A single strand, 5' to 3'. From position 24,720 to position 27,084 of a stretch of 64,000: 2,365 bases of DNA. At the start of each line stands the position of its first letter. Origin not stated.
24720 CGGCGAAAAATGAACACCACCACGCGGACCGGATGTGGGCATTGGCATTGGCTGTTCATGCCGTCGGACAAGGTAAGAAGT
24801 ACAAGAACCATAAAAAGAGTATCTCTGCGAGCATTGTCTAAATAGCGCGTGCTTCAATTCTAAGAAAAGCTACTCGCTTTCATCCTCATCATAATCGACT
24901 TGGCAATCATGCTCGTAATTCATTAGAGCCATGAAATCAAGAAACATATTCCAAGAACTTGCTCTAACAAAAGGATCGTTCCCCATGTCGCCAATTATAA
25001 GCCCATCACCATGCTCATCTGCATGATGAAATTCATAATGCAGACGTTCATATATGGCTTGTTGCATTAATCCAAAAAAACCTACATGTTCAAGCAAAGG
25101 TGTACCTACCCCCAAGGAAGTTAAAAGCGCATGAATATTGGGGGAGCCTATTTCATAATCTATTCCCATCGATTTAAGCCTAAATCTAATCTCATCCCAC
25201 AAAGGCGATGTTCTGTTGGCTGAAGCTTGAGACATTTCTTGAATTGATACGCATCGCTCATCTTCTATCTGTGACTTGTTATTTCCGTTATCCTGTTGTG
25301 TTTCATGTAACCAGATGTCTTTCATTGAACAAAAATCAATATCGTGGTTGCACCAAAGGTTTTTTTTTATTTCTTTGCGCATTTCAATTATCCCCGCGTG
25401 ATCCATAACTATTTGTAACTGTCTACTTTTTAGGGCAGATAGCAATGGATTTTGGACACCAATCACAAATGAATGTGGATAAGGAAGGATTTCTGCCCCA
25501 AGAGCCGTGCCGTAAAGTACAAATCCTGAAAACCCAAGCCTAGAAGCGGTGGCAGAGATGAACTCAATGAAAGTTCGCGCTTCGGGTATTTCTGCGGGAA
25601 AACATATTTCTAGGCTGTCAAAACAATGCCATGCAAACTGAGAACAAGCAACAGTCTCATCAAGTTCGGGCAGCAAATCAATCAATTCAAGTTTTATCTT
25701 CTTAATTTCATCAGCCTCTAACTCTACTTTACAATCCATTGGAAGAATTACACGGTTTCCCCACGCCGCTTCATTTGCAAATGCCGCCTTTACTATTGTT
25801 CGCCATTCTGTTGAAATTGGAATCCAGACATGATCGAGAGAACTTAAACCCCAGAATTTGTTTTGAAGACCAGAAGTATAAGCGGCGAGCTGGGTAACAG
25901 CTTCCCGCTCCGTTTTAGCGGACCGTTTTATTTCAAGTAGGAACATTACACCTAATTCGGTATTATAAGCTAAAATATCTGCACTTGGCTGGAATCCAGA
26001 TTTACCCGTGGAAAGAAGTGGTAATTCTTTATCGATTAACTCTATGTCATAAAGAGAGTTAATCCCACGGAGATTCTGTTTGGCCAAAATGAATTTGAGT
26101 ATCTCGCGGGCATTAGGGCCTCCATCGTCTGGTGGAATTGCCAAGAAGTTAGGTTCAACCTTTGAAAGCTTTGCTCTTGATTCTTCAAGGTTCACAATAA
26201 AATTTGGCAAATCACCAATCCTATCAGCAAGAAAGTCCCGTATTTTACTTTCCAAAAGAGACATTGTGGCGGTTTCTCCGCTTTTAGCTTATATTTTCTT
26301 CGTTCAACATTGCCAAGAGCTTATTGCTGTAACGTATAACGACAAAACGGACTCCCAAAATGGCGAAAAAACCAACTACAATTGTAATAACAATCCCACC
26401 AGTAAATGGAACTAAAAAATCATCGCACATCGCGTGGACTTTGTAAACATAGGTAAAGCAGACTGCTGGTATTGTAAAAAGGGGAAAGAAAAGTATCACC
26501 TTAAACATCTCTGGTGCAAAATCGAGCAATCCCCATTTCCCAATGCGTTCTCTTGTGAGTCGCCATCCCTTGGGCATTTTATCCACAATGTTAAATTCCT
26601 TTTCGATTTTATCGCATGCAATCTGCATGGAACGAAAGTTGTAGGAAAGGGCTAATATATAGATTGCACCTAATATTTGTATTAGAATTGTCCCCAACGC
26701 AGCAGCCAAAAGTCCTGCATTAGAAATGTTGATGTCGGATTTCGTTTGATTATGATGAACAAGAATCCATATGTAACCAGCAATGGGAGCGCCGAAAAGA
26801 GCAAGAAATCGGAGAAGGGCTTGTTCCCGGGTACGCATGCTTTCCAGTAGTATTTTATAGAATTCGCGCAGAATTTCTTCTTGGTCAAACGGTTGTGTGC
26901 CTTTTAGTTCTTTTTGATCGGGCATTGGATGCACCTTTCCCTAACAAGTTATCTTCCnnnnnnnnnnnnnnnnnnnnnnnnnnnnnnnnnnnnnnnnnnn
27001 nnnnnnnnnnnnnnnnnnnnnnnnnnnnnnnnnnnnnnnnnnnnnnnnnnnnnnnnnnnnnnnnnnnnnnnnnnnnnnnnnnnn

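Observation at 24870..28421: Low-GC three-gene cassette: two membrane proteins plus a PD-(D/E)xK-fold protein. Candidate novel defence/abortive-infection module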

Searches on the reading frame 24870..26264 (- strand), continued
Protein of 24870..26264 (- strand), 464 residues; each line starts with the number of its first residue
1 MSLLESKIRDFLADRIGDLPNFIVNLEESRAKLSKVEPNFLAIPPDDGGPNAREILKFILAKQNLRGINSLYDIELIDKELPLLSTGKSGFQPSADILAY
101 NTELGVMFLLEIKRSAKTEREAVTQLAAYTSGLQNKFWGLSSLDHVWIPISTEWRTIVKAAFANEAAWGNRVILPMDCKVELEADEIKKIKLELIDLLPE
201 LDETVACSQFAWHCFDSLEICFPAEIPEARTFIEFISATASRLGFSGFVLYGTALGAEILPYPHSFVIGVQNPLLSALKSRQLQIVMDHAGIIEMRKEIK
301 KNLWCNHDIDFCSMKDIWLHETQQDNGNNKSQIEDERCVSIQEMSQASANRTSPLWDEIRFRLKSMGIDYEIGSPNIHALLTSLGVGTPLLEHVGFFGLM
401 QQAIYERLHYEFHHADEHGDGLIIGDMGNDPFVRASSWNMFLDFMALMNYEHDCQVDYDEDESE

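Call 61: get_annotated_region(hit=H1, flank=8000)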
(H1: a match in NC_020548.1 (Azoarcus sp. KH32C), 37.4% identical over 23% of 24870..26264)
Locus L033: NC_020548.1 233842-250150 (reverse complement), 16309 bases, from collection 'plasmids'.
description: Azoarcus sp. KH32C plasmid pAZKH, complete sequence
organism: Azoarcus sp. KH32C (NCBI taxid 748247)
taxonomy: Bacteria; Pseudomonadota; Betaproteobacteria; Rhodocyclales; Zoogloeaceae; Azoarcus; Azoarcus sp. KH32C
host: -; source: -; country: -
typing (MOB-suite, as given by PLSDB): mobilizable; replicon rep_cluster_432; relaxase MOBP
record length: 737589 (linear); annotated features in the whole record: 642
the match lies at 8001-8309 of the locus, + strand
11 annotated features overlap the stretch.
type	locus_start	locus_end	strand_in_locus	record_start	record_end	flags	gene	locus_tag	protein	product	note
CDS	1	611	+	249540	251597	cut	tkt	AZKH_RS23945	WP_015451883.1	transketolase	GO:0006098 - pentose-phosphate shunt [Evidence IEA]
CDS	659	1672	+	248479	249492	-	gap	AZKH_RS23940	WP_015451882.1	type I glyceraldehyde-3-phosphate dehydrogenase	GO:0006094 - gluconeogenesis [Evidence IEA]; GO:0019682 - glyceraldehyde-3-phosphate metabolic process [Evidence IEA]; ...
CDS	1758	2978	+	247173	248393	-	-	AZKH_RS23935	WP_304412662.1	phosphoglycerate kinase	GO:0006096 - glycolytic process [Evidence IEA]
CDS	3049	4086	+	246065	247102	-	fba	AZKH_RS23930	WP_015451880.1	class II fructose-bisphosphate aldolase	GO:0006096 - glycolytic process [Evidence IEA]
CDS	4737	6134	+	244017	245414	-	ltrA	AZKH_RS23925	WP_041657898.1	group II intron reverse transcriptase/maturase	GO:0000373 - Group II intron splicing [Evidence IEA]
CDS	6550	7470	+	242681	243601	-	-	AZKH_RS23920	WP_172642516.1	DUF4238 domain-containing protein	-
CDS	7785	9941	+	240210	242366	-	-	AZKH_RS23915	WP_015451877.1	hypothetical protein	-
CDS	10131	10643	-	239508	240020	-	-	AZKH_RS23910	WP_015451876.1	flavin reductase family protein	-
CDS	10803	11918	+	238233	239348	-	-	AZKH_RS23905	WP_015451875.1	aminomethyltransferase family protein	-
CDS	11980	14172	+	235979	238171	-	-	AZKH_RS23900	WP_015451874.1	FAD-dependent oxidoreductase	-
CDS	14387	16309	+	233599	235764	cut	-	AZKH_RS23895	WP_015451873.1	(Fe-S)-binding protein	-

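Call 68: search_protein_families(library=phrogs, proteins=[window:24870-26264:-], max_evalue=0.01)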
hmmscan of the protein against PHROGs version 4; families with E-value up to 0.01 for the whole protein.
window:24870-26264:- (464 aa): 1 family
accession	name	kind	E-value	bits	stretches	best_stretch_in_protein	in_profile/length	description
phrog_30092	-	unknown function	2.1e-08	34.6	1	95-197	80-178/408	-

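Call 69: list_cluster_members(proteins=[P0087, P0091, P0093, P0094, P0084, P0090, P0096, P0062, P0064, P0045])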
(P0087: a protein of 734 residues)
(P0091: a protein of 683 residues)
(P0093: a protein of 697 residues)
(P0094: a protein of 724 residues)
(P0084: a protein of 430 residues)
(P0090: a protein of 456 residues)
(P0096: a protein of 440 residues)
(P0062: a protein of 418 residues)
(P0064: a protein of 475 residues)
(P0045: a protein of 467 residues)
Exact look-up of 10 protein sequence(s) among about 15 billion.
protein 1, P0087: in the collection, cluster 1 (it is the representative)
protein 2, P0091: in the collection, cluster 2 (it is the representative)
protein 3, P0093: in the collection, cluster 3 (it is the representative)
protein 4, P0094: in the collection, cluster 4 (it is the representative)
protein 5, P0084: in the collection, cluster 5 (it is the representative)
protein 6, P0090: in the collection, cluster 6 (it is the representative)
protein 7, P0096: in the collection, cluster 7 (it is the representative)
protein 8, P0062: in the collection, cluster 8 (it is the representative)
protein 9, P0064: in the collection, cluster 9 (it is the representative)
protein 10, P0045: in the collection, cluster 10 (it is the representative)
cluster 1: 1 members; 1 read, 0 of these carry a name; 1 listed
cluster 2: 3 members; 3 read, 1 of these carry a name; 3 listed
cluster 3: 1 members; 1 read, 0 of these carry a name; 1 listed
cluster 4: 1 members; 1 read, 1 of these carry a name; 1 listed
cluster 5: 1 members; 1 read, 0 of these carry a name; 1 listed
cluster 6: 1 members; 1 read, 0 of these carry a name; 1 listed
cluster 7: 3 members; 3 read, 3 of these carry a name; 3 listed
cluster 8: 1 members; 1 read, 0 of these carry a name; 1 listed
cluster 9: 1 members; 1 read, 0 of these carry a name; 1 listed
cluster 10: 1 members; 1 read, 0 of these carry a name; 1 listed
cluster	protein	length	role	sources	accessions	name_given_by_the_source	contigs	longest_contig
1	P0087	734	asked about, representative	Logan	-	-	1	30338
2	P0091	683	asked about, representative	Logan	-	-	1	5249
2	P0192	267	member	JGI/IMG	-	hypothetical protein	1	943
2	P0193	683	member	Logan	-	-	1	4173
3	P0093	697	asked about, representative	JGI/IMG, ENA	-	-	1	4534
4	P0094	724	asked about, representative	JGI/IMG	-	hypothetical protein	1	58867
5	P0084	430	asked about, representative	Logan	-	-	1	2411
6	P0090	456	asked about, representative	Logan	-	-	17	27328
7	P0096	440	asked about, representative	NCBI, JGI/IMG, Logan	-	hypothetical protein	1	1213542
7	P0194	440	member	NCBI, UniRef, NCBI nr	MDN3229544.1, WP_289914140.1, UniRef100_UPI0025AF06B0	hypothetical protein [Priestia megaterium] | hypothetical protein n=1 Tax=Priestia megaterium TaxID=1404 RepID=UPI0025AF06B0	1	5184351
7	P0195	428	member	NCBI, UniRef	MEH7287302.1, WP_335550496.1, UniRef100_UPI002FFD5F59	hypothetical protein, partial [Priestia megaterium] | hypothetical protein n=1 Tax=Priestia megaterium TaxID=1404 RepID=UPI002FFD5F59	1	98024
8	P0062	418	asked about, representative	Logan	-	-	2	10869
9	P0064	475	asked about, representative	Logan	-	-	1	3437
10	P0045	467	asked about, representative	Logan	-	-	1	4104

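Call 75: find_encoding_contigs(protein=P0001, flank=10000, max_places=4)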
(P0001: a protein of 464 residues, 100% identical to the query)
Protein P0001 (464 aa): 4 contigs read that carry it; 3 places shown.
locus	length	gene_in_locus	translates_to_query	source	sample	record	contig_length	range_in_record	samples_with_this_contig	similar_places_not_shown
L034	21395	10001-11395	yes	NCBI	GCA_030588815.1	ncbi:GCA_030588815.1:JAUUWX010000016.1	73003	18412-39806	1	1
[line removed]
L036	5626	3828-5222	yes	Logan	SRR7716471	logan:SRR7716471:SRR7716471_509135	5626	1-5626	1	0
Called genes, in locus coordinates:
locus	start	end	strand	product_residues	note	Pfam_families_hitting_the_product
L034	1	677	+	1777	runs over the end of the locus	PF00069:Pkinase, PF07714:PK_Tyr_Ser-Thr, PF13191:AAA_16, PF13424:TPR_12, PF17874:TPR_MalT, PF01590:GAF, PF13185:GAF_2, PF00158:Sigma54_activat, +14 more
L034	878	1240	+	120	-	PF13466:STAS_2 (weak)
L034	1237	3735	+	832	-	-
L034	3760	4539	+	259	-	-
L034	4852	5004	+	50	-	-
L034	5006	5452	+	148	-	-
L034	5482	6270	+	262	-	-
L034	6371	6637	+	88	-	-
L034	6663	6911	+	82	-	-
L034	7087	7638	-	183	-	-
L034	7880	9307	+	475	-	-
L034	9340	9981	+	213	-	-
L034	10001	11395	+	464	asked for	-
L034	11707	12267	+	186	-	-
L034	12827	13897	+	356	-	PF14236:DruA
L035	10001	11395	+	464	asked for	-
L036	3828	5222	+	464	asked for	-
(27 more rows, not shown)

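Call 78: search_protein_families(library=padloc, alignment_id=A4, max_evalue=0.00001)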
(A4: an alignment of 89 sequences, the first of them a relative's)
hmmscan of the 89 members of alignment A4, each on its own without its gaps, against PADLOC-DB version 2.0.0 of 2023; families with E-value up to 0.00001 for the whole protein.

A. member 1, L001:6778-7968:+ (396 aa): 0 families

B. families by the number of members that match (of 89 scanned): 221 families (the first 25 are shown)
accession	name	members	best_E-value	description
PDLC03036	MTase_I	2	1.2e-50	Type I methyltransferase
PDLC03021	MTase_I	2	2.4e-40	Type I methyltransferase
PDLC04141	capP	2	1.8e-26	capP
PDLC03026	MTase_I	2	1.8e-24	Type I methyltransferase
PDLC03025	MTase_I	2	7.2e-24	Type I methyltransferase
PDLC03069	Specificity_I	2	2e-23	Type I specificity subunit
PDLC03148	Specificity_I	2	1.8e-22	Type I specificity subunit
PDLC02707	PbeA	2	1.3e-18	PbeA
PDLC04134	mad2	2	4.3e-13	mads_2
PDLC03129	Specificity_I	2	1.2e-11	Type I specificity subunit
PDLC03947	RmrA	2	1e-08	-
PDLC03948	RmrA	2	4.4e-06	-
PDLC04531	PDC-M23B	1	4.6e-191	-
PDLC00808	Cyclase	1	6.3e-125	oligonucleotide-cyclase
PDLC00914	TRIP13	1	4e-89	TRIP13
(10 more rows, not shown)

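Call 80: fold_search(model_id=the predicted structure, library=viral)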
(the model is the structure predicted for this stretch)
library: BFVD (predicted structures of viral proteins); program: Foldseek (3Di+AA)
matches with E <= 10: 734; with E <= 0.001: 0
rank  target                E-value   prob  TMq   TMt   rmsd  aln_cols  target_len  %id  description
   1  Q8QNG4                1.1e-02  0.90  0.13  0.12  11.7       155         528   10  EsV-1-115 [Ectocarpus siliculosus virus 1 (isolate New Zealand/Kaikoura/1988)]
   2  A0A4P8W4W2            1.3e-02  0.28  0.12  0.12  19.6       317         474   11  (no name in the UniProt tables at hand)
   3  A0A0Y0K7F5            1.3e-02  0.92  0.14  0.33  15.3       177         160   15  PD-(D/E)XK endonuclease-like domain-containing protein [Glossina hytrovirus (isolate Glossina pallidipes/Ethiopia/Seibersdorf/-)]
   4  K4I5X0                1.4e-02  0.93  0.13  0.26  15.5       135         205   12  Uncharacterized protein [Salmonella phage STML-198]
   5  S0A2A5                1.7e-02  0.30  0.13  0.13  20.6       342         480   11  PD-(D/E)XK nuclease superfamily protein [Cellulophaga phage phi14:2]
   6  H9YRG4                2.0e-02  0.91  0.16  0.30  16.2       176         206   12  (no name in the UniProt tables at hand)
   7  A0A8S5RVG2            2.4e-02  0.80  0.13  0.28  14.6       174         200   16  PD-(D/E)XK nuclease superfamily protein [Siphoviridae sp. ctHip2]
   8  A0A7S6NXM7            2.6e-02  0.97  0.17  0.34   8.9       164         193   12  Uncharacterized protein [Bathycoccus sp. RCC716 virus 1]
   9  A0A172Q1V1            2.6e-02  0.91  0.15  0.33  12.2       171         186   13  Uncharacterized protein [Escherichia phage MX01]
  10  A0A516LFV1            3.1e-02  0.25  0.11  0.14  16.2       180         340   14  (no name in the UniProt tables at hand)
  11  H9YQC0                4.1e-02  0.90  0.17  0.41  15.0       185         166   14  (no name in the UniProt tables at hand)
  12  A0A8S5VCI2            4.5e-02  0.54  0.12  0.13  15.8       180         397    8  Restriction enzyme [Siphoviridae sp. ctDXu9]
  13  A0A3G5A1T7            4.7e-02  0.97  0.17  0.39   9.9       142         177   10  Uncharacterized protein [Gaeavirus sp.]
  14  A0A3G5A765            4.7e-02  0.85  0.14  0.11  11.5       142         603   11  C2H2-type domain-containing protein [Harvfovirus sp.]
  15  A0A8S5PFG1            5.0e-02  0.60  0.15  0.17  13.2       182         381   15  Antitoxin [Siphoviridae sp. ctvNP11]
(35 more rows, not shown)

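Call 81: search_dna_similar(query=window:24870-26264:-, collection=phages, mode=protein, max_evalue=0.001)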
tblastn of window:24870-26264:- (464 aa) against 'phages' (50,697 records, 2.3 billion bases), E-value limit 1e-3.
No match.

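Call 82: search_protein_families(library=pfam, proteins=[L017:3390-4268:-, L017:4243-4689:-, L017:6494-6877:-, L017:6920-7783:-, L001:6778-7968:+, L001:6145-6726:+, L004:7081-7878:+, L009:5468-6265:+, L012:1222-2214:+, L020:7445-8275:+], max_evalue=0.01)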
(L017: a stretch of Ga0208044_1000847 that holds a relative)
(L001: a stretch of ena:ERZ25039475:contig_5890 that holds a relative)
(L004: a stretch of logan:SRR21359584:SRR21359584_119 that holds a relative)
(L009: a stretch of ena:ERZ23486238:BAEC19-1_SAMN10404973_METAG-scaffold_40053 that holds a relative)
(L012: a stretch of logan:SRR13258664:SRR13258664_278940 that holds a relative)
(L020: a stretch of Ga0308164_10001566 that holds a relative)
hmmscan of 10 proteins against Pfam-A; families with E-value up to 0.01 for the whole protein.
L017:3390-4268:- (292 aa): 2 families
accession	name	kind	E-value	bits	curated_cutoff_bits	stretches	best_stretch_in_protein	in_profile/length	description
PF13472.12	Lipase_GDSL_2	-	6.1e-26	92.4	32.9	1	71-278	1-178/178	GDSL-like Lipase/Acylhydrolase family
PF00657.28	Lipase_GDSL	-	1.3e-12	48.7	23.6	1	69-283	1-208/208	GDSL-like Lipase/Acylhydrolase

L017:4243-4689:- (148 aa): 0 families

L017:6494-6877:- (127 aa): 0 families

L017:6920-7783:- (287 aa): 0 families

L001:6778-7968:+ (396 aa): 2 families
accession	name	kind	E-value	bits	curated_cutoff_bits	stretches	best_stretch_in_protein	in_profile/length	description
PF18551.6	TackOD1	-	0.0019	18.2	32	0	323-358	125-160/188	Thaumarchaeal output domain 1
PF02701.20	Zn_ribbon_Dof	-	0.002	18.7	26.6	1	323-363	4-46/59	Dof domain, zinc finger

L001:6145-6726:+ (193 aa): 1 family
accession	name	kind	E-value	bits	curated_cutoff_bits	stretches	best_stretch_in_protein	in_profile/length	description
PF18753.6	Nmad2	-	0.0089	16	26.1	0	28-76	23-72/200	Nucleotide modification associated domain 2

L004:7081-7878:+ (265 aa): 0 families

L009:5468-6265:+ (265 aa): 1 family
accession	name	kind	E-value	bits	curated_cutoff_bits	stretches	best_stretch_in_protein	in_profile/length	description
PF13828.11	DUF4190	-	0.00068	19.8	35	1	19-76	2-60/62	Domain of unknown function (DUF4190)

L012:1222-2214:+ (330 aa): 0 families

L020:7445-8275:+ (276 aa): 1 family
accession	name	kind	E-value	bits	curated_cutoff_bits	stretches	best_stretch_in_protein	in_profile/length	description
PF08878.16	HamA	-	4.9e-08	33.5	25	1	81-232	47-189/230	HamA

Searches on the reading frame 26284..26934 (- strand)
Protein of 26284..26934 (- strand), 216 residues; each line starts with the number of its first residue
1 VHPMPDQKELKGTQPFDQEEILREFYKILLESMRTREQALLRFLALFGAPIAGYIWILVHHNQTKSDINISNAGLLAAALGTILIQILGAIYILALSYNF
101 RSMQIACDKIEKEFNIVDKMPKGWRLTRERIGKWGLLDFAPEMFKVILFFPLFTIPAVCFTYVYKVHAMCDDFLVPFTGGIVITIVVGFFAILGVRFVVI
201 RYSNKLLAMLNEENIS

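Call 3: search_protein_families(library=pfam, proteins=[window:26284-26934:-], max_evalue=0.1)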
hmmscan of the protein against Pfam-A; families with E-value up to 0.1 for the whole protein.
window:26284-26934:- (216 aa): 0 families

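Call 4: search_protein_families(library=padloc, proteins=[window:26284-26934:-], max_evalue=0.1)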
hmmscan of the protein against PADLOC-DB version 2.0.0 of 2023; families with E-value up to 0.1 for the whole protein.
window:26284-26934:- (216 aa): 0 families

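Call 9: find_homologous_proteins(query=window:26284-26934:-)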
Query window:26284-26934:- (216 aa): 1 proteins with E <= 0.001 among 828 candidates.
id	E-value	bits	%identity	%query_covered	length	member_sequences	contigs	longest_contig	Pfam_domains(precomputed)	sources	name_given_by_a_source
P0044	3.3e-137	473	100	99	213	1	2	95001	-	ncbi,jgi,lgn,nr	ncbi:MAG: hypothetical protein E3J72_00945 [Planctomycetota bacterium]|nr:MAG: hypothetical protein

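Call 38: search_protein_families(library=ncbifam, proteins=[window:26284-26925:-], max_evalue=0.1)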
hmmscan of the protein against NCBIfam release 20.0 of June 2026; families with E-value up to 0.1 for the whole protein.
window:26284-26925:- (213 aa): 0 families

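Call 68: search_protein_families(library=phrogs, proteins=[window:26284-26925:-], max_evalue=0.01)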
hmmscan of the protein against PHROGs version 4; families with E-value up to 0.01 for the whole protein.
window:26284-26925:- (213 aa): 0 families
